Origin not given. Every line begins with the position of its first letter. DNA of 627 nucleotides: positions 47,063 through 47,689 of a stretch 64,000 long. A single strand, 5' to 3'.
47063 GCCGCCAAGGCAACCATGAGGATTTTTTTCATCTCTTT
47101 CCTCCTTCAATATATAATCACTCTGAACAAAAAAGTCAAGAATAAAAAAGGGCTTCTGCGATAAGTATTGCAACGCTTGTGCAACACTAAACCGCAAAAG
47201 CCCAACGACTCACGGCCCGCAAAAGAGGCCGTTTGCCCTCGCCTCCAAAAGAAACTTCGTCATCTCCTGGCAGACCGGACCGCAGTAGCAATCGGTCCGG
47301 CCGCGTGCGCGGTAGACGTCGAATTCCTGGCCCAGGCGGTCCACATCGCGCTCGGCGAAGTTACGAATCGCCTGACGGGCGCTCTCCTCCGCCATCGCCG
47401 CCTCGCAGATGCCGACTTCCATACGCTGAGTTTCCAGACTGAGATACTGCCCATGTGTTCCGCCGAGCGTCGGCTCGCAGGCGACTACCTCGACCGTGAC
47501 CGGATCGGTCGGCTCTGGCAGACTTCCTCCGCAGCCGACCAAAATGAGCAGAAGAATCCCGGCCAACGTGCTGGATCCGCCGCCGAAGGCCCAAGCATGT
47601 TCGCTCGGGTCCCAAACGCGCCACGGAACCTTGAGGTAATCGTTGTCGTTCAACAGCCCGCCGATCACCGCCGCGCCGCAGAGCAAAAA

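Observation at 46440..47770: GC-rich island c: two paralogous Cys-rich (lipo)proteins sharing a novel ~70-aa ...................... domain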

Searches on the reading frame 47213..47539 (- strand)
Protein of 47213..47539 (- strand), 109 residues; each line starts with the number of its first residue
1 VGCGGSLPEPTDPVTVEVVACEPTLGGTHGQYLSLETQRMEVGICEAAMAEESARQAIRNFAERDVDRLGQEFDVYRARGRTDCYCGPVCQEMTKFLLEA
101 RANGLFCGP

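Call 30: search_protein_representatives(alignment_id=A2)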
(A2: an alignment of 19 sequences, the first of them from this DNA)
Query: 19 sequences, 109 profile positions. Proteins with E-value up to 0.001 (for the whole library): 19; up to 1e-10: 13; up to 1e-30: 8. The best 19 are listed.
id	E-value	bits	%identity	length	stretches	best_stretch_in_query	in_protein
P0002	4.0e-52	191.7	-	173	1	1-109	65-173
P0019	3.6e-41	156.4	-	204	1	2-108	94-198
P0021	1.0e-40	155.0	-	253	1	1-108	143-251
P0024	3.8e-40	153.1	-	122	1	2-108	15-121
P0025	1.2e-39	151.5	-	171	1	1-108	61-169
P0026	1.5e-38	148.0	-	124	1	2-108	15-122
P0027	1.4e-35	138.5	-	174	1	1-108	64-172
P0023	2.0e-34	134.7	-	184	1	2-108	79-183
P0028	3.7e-28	114.6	-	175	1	1-108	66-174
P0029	1.1e-26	109.8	-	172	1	1-108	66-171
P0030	7.6e-17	78.1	-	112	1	16-108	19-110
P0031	4.7e-15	72.4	-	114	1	23-107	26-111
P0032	6.5e-13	65.5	-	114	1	2-108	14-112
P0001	3.6e-09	53.4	-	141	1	67-108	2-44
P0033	1.3e-08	51.7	-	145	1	28-98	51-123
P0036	2.4e-06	44.3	-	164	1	21-98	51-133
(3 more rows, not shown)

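Call 31: predict_structure(alignment_id=A2)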
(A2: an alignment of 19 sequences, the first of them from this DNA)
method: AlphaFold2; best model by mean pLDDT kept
length: 109 residues; sequences in the alignment: 19
mean_pLDDT: 84.8   pTM: 0.74
mean pLDDT of the five models: 84.8, 83.7, 83.4, 82.3, 81.2
residues with pLDDT >= 90: 72; 70-90: 16; 50-70: 8; < 50: 13
segments of 3 or more residues with pLDDT < 50: 4-10, 12-14
pLDDT, mean of each block of 10 residues (from residue 1): 47 56 85 96 93 97 98 96 92 94 79
secondary structure, 60 per line:
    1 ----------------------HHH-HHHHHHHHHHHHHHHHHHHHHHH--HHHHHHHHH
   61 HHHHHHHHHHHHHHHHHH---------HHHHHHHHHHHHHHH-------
elements in order: H27-49 H52-78 H88-102
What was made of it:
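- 47462..47530 (-): B residues 68-90: acidic/Pro linker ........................, including Cys85. Low pLDDT and no secondary structure in the model (call 31).
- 47213..47461 (-): B residues 91-173: three-helix bundle (helices 91-113, 116-142, 152-166) with Cys109, 148, 150, 154 and 171. AlphaFold2 on a 19-sequence alignment, mean pLDDT 84.8 and over 90 in the helices (call 31).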

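Call 34: fold_search(model_id=the predicted structure, library=pdb)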
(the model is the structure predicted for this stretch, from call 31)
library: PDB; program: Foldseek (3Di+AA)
matches with E <= 10: 231; with E <= 0.001: 0
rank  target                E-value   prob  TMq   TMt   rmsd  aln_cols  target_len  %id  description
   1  8esw_A5               1.5e-01  0.82  0.41  0.39   7.0        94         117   17  Structure of mitochondrial complex I from Drosophila melanogaster, Flexible-class 1 (released 2023-03-29)
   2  7a24_R                7.3e-01  0.38  0.40  0.37   9.9       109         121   16  Assembly intermediate of the plant mitochondrial complex I (released 2020-10-28)
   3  3ctw_D                9.2e-01  0.15  0.27  0.26  12.3       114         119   10  Crystal Structure of RcdA from Caulobacter crescentus CB15 (released 2009-07-14)
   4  3k1s_B                1.0e+00  0.21  0.28  0.29   8.4        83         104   14  Crystal Structure of the PTS Cellobiose Specific Enzyme IIA from Bacillus anthracis (released 2009-10-13)
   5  7a23_R                1.1e+00  0.30  0.40  0.35   9.9       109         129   16  Plant mitochondrial respiratory complex I (released 2020-10-28)
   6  5uh5_D                1.3e+00  0.06  0.19  0.03  15.8        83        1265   20  Crystal structure of Mycobacterium tuberculosis transcription initiation complex containing 3 nt of RNA (released 2017-04-12)
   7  2gs4_A                1.4e+00  0.18  0.35  0.27   4.7        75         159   16  The crystal structure of the E.coli stress protein YciF. (released 2006-10-17)
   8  3k1s_E                1.4e+00  0.16  0.27  0.28   8.0        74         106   16  Crystal Structure of the PTS Cellobiose Specific Enzyme IIA from Bacillus anthracis (released 2009-10-13)
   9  7tmv_B                1.4e+00  0.14  0.30  0.24   5.2        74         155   16  Crystal structure of a Putative structural protein from Klebsiella pneumoniae (released 2022-02-02)
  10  6x89_A5               1.5e+00  0.38  0.43  0.39   5.8        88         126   16  Vigna radiata mitochondrial complex I* (released 2020-09-02)
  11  8iuf_A5               1.7e+00  0.20  0.38  0.30   7.3        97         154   18  Cryo-EM structure of Euglena gracilis super-complex I+III2+IV, composite (released 2024-02-28)
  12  3k1s_A                1.8e+00  0.12  0.26  0.26   7.8        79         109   15  Crystal Structure of the PTS Cellobiose Specific Enzyme IIA from Bacillus anthracis (released 2009-10-13)
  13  2gyq_B                1.9e+00  0.13  0.34  0.26   7.3        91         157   14  YcfI, a putative structural protein from Rhodopseudomonas palustris. (released 2006-06-13)
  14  3k1s_H                2.0e+00  0.11  0.26  0.27   7.8        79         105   15  Crystal Structure of the PTS Cellobiose Specific Enzyme IIA from Bacillus anthracis (released 2009-10-13)
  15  4eru_A                2.0e+00  0.08  0.27  0.20   7.6        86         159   15  Crystal Structure of Putative Cytoplasmic Protein, YciF Bacterial Stress Response Protein from Salmonella enterica (released 2012-06-06)
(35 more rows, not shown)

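Call 45: find_related_loci(query=A2, collection=genome_contigs, flank=6000)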
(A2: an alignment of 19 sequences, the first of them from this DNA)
Query A2 (109 aa) in genome_contigs; peptide patterns used: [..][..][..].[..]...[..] (x = any residue, [..] = any of these).
18 stretches matched a pattern; 2 encode a relative of the query (tblastn E <= 1e-3); 2 distinct loci.
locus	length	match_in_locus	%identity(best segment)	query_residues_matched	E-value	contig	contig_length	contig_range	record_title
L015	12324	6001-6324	61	1-109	1e-34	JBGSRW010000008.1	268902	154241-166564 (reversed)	MAG: Patescibacteria group bacterium isolate JTS-AC368 k141_3947818, whole genome shotgun sequence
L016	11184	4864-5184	50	2-107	4e-31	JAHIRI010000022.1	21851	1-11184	MAG: Patescibacteria group bacterium isolate MM_PC_MetaG.mb.12 MM_PC_MetaG.mb.12_k141_491027, whole genome shotgun seque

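Call 49: search_solved_structures(query=A2, max_evalue=10)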
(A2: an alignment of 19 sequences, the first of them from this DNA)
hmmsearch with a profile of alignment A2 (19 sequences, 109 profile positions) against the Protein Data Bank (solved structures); distinct sequences matched with E-value up to 10: 8.
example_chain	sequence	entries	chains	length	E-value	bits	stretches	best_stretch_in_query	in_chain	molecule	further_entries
4ltb_A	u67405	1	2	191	0.42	14.6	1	34-76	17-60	Tripartite motif-containing 25 variant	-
5nt1_A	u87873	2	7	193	0.46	14.4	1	34-75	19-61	E3 ubiquitin/ISG15 ligase TRIM25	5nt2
6fln_A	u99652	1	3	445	0.59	14.1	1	35-76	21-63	E3 ubiquitin/ISG15 ligase TRIM25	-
1lj9_A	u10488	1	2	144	0.73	13.8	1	24-79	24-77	transcriptional regulator SlyA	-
3vjf_A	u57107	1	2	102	1.2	13.1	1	40-101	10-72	WA20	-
7moq_X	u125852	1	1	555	2.3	12.2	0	45-79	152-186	Docking complex 1 protein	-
5h07_D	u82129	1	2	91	7.8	10.5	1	40-78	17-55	TNFAIP3-interacting protein 2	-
6h9l_A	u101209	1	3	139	8.8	10.3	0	52-80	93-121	Uncharacterized protein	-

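Call 53: fold_search(model_id=the predicted structure, library=viral)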
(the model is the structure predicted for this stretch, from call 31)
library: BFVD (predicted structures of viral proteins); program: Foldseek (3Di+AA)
matches with E <= 10: 336; with E <= 0.001: 0
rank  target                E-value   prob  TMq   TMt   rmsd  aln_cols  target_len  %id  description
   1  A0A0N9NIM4            4.5e-01  0.66  0.44  0.33   4.7        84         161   21  (no name in the UniProt tables at hand)
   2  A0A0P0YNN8            7.6e-01  0.23  0.33  0.11  13.9        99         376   16  (no name in the UniProt tables at hand)
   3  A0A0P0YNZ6            8.6e-01  0.44  0.35  0.20   5.2        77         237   13  (no name in the UniProt tables at hand)
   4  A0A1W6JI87            8.6e-01  0.18  0.26  0.18  11.7       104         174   18  Structural protein [Lactococcus phage LW4]
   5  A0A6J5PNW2            9.1e-01  0.13  0.23  0.30   9.0        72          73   15  Uncharacterized protein [uncultured Caudovirales phage]
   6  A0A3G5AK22            9.1e-01  0.12  0.27  0.12  17.2       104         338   13  Uncharacterized protein [Sylvanvirus sp.]
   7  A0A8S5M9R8            1.1e+00  0.23  0.22  0.35   5.1        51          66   20  Uncharacterized protein [Siphoviridae sp. ctv4j104]
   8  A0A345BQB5            1.2e+00  0.12  0.30  0.25  14.0       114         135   14  (no name in the UniProt tables at hand)
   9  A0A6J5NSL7            1.2e+00  0.09  0.23  0.24  14.0        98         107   13  Uncharacterized protein [uncultured Caudovirales phage]
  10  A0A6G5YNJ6            1.2e+00  0.38  0.43  0.40   4.5        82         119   17  (no name in the UniProt tables at hand)
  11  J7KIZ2                1.2e+00  0.13  0.30  0.24  17.7       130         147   10  Uncharacterized protein [Mycobacterium phage Dorothy]
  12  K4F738                1.5e+00  0.13  0.25  0.18   6.6        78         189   12  Uncharacterized protein [Cronobacter phage vB_CsaM_GAP32]
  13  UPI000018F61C         1.5e+00  0.10  0.26  0.15  11.7       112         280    8  (no name look-up for this kind of identifier)
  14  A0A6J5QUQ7            1.5e+00  0.08  0.25  0.15  13.7       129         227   13  Dps DNA-binding ferritin-like protein (Oxidative damage protectant) [uncultured Caudovirales phage]
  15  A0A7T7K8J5            1.6e+00  0.33  0.40  0.50   4.2        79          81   16  Exonuclease [Escherichia phage vB_EcoM-BECP11]
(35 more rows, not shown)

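Call 56: find_encoding_contigs(protein=P0024, flank=5000, max_places=2)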
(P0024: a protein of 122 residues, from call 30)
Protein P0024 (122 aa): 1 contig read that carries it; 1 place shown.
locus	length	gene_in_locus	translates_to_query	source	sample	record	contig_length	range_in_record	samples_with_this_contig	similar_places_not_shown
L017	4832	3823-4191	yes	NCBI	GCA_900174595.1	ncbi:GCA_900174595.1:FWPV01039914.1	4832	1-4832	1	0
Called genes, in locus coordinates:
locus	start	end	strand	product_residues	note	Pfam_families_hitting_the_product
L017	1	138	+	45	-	?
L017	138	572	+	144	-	PF13298:LigD_N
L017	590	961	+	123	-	-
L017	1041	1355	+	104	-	PF03091:CutA1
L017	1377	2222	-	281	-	PF00763:THF_DHG_CYH, PF02882:THF_DHG_CYH_C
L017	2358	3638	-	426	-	PF00464:SHMT, PF01212:Beta_elim_lyase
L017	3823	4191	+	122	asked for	-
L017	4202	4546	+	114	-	-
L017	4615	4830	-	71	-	?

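Call 57: find_encoding_contigs(protein=P0036, flank=3000, max_places=2)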
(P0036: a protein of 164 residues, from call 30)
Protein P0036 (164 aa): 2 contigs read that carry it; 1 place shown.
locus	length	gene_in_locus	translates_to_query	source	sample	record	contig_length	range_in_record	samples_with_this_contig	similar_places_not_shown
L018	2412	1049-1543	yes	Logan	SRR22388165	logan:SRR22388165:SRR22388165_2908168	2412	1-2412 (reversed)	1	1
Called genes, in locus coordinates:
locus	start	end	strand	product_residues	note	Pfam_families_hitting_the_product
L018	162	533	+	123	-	-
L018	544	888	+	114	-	-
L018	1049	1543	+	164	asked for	-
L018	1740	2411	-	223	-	?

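Call 82: find_related_loci(query=A2, collection=viral_contigs, flank=5000)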
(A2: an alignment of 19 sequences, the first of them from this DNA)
Query A2 (109 aa) in viral_contigs; peptide patterns used: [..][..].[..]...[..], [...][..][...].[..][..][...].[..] (x = any residue, [..] = any of these).
39 stretches matched a pattern, but none encodes a relative of the query by tblastn (E <= 1e-3).
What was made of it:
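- No member was found in IMG/VR viral contigs (call 82).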

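Call 83: find_related_loci(query=A2, collection=metagenome_contigs, flank=4000)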
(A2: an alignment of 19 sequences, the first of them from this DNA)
Query A2 (109 aa) in metagenome_contigs; peptide patterns used: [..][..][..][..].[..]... (x = any residue, [..] = any of these).
34 stretches matched a pattern; 8 encode a relative of the query (tblastn E <= 1e-3); 8 distinct loci.
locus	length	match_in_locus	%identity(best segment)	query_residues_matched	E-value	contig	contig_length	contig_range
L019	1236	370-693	91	2-109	1e-68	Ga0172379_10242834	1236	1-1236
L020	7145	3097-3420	77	2-109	5e-55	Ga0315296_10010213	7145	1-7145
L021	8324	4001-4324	78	2-109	2e-53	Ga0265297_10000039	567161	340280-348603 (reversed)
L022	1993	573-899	77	2-109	6e-53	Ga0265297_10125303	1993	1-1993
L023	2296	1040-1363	70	2-109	2e-47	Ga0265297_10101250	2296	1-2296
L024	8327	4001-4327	68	2-109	2e-45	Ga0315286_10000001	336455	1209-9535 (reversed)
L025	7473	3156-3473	61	3-109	4e-41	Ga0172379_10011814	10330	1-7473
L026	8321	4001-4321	50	2-107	7e-31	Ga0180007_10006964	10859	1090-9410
